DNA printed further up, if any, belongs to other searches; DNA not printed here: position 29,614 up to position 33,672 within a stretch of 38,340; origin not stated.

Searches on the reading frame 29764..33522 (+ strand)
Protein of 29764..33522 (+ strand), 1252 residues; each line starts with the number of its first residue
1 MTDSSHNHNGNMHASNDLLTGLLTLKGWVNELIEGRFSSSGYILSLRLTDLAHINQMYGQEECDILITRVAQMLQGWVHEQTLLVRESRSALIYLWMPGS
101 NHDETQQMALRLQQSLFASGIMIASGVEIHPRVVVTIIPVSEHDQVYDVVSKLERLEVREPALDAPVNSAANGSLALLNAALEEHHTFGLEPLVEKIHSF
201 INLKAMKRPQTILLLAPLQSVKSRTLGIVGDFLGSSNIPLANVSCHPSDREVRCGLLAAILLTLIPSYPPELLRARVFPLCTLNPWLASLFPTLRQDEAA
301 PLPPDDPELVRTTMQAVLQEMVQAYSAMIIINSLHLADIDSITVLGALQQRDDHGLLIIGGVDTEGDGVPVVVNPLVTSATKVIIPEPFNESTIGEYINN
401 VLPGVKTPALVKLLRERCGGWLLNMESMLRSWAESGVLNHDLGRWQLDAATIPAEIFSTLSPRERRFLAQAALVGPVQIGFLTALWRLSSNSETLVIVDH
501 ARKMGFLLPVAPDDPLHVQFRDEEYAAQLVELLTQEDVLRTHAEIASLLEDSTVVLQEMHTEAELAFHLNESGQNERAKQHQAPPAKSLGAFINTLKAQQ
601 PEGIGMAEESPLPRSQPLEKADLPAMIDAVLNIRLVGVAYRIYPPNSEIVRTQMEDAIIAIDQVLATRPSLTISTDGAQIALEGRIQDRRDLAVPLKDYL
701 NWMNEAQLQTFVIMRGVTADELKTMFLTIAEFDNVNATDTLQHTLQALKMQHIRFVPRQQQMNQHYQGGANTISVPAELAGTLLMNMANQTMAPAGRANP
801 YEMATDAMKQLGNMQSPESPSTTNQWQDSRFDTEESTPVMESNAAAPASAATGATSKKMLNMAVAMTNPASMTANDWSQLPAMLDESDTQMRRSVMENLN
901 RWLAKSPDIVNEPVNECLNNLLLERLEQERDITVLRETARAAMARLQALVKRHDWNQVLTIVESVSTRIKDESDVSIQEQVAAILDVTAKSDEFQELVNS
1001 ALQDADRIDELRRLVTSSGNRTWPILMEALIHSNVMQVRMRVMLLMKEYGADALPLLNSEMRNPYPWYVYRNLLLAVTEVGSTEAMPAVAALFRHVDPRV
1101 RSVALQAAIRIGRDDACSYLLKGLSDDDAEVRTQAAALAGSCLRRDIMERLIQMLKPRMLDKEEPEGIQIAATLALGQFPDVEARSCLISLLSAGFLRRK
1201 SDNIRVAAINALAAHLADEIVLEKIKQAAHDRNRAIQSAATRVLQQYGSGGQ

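Call 24: search_protein_families(library=pfam, proteins=[window:29764-33522:+])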
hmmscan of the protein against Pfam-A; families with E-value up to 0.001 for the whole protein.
window:29764-33522:+ (1252 aa): 3 families
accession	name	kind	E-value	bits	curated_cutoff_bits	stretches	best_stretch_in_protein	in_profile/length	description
PF13646.12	HEAT_2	-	5.9e-15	55.8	27.7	1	1060-1138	7-85/88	HEAT repeats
PF00990.26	GGDEF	-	1.2e-06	28.8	23.8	1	39-140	31-132/161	Diguanylate cyclase, GGDEF domain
PF02985.28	HEAT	-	3.1e-05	24.3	23.5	0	1118-1137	3-22/31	HEAT repeat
